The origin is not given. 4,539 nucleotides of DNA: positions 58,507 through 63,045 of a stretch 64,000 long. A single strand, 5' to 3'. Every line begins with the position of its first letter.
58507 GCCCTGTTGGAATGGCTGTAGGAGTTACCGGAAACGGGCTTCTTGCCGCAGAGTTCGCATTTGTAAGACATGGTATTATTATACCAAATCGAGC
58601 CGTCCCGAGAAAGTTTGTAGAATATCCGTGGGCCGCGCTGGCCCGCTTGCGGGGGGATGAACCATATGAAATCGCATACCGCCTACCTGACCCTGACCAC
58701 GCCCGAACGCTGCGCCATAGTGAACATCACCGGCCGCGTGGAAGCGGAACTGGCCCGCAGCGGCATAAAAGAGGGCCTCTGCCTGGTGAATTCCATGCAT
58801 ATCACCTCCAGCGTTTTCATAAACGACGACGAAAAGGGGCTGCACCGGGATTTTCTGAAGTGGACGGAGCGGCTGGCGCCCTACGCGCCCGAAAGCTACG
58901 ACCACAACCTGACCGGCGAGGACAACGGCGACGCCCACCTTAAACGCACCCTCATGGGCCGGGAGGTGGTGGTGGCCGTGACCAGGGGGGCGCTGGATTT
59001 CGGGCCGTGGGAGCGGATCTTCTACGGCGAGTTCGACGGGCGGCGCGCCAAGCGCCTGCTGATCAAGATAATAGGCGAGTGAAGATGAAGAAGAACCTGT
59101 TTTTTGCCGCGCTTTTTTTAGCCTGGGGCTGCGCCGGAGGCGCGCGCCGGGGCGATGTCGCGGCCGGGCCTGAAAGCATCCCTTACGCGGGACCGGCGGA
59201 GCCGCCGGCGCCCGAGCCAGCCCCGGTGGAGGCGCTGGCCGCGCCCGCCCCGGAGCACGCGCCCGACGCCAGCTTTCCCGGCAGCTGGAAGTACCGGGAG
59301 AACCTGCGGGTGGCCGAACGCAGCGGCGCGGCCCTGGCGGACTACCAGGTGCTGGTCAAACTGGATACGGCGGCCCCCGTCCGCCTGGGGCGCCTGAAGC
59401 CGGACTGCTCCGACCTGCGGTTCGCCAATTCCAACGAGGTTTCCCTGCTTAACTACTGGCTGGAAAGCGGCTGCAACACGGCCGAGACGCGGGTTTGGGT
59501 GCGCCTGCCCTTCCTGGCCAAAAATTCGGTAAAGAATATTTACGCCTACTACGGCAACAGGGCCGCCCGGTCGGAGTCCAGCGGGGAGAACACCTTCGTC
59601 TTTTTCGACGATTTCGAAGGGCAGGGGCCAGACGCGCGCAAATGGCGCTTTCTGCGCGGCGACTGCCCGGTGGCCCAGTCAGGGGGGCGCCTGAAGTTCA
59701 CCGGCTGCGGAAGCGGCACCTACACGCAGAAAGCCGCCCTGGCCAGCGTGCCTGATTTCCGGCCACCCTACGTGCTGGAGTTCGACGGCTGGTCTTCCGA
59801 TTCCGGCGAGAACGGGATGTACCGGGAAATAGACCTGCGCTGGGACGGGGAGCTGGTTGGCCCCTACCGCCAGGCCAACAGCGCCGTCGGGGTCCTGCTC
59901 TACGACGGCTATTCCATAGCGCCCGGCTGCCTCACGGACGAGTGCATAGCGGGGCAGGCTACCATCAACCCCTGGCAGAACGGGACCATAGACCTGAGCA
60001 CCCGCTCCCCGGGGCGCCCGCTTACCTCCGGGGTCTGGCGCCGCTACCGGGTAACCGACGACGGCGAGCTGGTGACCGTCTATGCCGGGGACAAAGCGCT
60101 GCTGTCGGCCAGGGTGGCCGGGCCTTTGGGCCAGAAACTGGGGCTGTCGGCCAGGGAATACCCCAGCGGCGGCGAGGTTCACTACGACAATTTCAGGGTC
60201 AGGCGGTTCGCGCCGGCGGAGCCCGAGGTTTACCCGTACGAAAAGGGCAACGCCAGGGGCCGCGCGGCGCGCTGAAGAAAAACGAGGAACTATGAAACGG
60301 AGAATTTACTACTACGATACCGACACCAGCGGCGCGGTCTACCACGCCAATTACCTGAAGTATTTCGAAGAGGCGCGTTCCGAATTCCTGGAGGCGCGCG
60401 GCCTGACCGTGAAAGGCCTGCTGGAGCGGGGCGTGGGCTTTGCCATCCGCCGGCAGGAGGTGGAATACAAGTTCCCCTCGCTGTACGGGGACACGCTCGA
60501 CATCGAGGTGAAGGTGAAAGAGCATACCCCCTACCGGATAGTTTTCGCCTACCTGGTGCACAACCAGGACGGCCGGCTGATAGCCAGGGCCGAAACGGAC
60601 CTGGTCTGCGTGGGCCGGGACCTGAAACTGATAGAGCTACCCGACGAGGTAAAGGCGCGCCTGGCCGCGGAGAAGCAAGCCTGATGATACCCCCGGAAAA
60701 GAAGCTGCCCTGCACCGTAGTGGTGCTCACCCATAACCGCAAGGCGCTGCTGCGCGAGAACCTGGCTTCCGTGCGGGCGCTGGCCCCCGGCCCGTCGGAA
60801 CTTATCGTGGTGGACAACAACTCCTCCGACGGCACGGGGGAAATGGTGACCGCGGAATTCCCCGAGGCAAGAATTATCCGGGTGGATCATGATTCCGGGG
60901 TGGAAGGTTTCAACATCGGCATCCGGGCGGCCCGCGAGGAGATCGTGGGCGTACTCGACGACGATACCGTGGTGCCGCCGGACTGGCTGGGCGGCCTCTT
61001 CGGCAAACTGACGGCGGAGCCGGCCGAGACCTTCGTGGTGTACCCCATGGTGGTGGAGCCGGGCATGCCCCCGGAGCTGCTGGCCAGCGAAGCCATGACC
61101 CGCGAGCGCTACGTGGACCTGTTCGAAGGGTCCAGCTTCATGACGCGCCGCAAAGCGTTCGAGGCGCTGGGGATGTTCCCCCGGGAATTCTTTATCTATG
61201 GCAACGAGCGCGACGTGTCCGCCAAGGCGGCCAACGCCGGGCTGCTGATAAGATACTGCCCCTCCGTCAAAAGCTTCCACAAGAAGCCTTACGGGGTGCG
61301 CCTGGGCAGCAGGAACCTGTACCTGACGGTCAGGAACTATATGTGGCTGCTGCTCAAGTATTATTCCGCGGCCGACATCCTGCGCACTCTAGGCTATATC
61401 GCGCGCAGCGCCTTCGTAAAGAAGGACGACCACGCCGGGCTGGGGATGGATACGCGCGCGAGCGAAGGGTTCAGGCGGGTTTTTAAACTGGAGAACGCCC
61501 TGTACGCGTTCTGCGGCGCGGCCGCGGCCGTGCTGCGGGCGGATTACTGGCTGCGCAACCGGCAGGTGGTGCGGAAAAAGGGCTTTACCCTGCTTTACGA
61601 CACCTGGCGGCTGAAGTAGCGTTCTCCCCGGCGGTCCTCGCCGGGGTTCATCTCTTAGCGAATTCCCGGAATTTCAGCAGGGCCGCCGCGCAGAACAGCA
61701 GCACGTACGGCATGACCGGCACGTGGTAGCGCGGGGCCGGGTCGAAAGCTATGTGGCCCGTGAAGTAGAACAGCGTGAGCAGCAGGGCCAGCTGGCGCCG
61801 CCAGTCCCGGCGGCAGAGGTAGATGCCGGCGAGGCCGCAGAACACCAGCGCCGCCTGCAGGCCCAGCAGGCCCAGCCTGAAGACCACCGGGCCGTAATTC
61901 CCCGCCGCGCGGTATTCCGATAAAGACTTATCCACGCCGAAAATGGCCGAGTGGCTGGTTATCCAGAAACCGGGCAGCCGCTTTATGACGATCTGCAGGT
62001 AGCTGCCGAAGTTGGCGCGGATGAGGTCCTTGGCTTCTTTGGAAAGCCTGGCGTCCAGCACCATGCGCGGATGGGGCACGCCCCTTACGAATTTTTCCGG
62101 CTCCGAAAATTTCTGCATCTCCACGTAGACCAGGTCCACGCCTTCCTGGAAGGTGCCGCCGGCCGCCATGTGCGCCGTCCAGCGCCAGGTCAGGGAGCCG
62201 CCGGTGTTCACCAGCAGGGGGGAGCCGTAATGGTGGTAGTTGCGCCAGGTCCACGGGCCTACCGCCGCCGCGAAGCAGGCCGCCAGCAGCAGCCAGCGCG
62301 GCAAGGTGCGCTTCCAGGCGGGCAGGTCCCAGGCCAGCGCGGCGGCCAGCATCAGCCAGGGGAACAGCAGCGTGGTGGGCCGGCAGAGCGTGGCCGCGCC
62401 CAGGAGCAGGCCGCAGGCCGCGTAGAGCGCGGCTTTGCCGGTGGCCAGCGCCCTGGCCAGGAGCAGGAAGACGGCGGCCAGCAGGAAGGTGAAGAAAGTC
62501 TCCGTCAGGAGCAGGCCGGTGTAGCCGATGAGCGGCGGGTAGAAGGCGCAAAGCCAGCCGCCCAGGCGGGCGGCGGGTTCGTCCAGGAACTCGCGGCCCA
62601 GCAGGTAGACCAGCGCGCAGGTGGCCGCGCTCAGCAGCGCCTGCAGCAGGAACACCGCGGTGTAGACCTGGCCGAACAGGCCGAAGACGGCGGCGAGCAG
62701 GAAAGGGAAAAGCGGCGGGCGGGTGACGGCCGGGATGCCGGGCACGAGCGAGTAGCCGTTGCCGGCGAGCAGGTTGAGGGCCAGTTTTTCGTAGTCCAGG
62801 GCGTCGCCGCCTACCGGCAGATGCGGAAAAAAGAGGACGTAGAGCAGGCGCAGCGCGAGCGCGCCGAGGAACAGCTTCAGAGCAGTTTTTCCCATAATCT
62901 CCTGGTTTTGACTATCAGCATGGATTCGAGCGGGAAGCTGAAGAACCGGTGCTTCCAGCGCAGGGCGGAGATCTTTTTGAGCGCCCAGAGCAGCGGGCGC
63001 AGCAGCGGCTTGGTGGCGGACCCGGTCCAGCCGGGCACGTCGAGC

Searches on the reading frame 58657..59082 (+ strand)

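Call 76: search_protein_families(library=pfam, proteins=[window:58657-59082:+], max_evalue=0.00001)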
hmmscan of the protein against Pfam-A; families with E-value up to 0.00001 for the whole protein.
window:58657-59082:+ (141 aa): 1 family
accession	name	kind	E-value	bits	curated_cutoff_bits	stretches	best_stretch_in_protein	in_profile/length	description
PF01894.22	UPF0047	-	1.4e-34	119.2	27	1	23-138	1-117/117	Uncharacterised protein family UPF0047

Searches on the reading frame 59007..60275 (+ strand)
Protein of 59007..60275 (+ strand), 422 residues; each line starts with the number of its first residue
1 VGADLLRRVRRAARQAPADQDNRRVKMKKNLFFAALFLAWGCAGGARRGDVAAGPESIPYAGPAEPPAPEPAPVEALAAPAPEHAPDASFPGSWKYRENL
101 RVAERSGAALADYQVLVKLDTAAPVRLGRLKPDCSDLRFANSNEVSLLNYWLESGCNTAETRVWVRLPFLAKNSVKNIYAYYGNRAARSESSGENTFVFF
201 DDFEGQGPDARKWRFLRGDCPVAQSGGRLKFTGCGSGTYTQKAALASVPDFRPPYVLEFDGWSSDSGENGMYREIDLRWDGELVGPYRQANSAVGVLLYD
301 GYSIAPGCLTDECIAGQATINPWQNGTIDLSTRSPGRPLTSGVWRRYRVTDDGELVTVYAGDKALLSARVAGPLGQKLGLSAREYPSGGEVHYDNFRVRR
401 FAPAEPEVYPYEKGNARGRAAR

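Call 76: search_protein_families(library=pfam, proteins=[window:59007-60275:+], max_evalue=0.00001)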
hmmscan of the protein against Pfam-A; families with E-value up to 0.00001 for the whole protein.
window:59007-60275:+ (422 aa): 1 family
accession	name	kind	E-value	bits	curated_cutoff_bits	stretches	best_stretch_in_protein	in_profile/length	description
PF10102.14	DUF2341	-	9.4e-26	90.5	23.4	1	133-214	1-82/84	Domain of unknown function (DUF2341)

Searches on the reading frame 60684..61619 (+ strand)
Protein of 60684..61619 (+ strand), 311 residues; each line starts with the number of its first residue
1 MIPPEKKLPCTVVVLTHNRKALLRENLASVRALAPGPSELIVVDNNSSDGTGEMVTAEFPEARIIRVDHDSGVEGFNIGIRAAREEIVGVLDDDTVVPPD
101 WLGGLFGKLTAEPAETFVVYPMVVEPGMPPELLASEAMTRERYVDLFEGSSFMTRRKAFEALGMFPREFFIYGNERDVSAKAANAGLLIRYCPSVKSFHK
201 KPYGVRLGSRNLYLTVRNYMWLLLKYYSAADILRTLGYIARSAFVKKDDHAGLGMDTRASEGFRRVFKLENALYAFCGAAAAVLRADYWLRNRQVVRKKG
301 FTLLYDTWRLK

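Call 76: search_protein_families(library=pfam, proteins=[window:60684-61619:+], max_evalue=0.00001)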
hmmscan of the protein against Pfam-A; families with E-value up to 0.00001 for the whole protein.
window:60684-61619:+ (311 aa): 2 families
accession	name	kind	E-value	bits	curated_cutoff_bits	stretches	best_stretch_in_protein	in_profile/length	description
PF00535.33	Glycos_transf_2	-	3.3e-22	79.7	23.3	1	11-134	1-128/168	Glycosyl transferase family 2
PF13641.12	Glyco_tranf_2_3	-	1.7e-12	48.3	27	1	9-102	2-104/230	Glycosyltransferase like family 2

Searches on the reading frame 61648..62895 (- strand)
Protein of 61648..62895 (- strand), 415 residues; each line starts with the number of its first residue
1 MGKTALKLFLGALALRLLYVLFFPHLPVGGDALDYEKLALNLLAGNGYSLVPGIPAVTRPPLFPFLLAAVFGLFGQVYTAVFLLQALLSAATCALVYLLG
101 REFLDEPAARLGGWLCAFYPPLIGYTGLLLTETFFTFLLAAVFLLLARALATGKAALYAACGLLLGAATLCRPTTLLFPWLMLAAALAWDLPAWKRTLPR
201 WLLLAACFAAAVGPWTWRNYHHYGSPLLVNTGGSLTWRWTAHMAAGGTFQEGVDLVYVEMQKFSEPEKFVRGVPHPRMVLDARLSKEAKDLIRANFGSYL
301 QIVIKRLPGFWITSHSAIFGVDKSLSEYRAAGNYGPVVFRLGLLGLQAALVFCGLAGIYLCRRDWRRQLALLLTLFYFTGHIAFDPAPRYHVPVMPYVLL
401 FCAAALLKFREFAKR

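Call 76: search_protein_families(library=pfam, proteins=[window:61648-62895:-], max_evalue=0.00001)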
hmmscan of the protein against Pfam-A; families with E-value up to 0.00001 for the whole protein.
window:61648-62895:- (415 aa): 1 family
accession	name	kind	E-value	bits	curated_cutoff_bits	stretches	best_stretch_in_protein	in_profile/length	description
PF13231.12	PMT_2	-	3.6e-15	57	26.1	1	59-215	2-157/160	Dolichyl-phosphate-mannose-protein mannosyltransferase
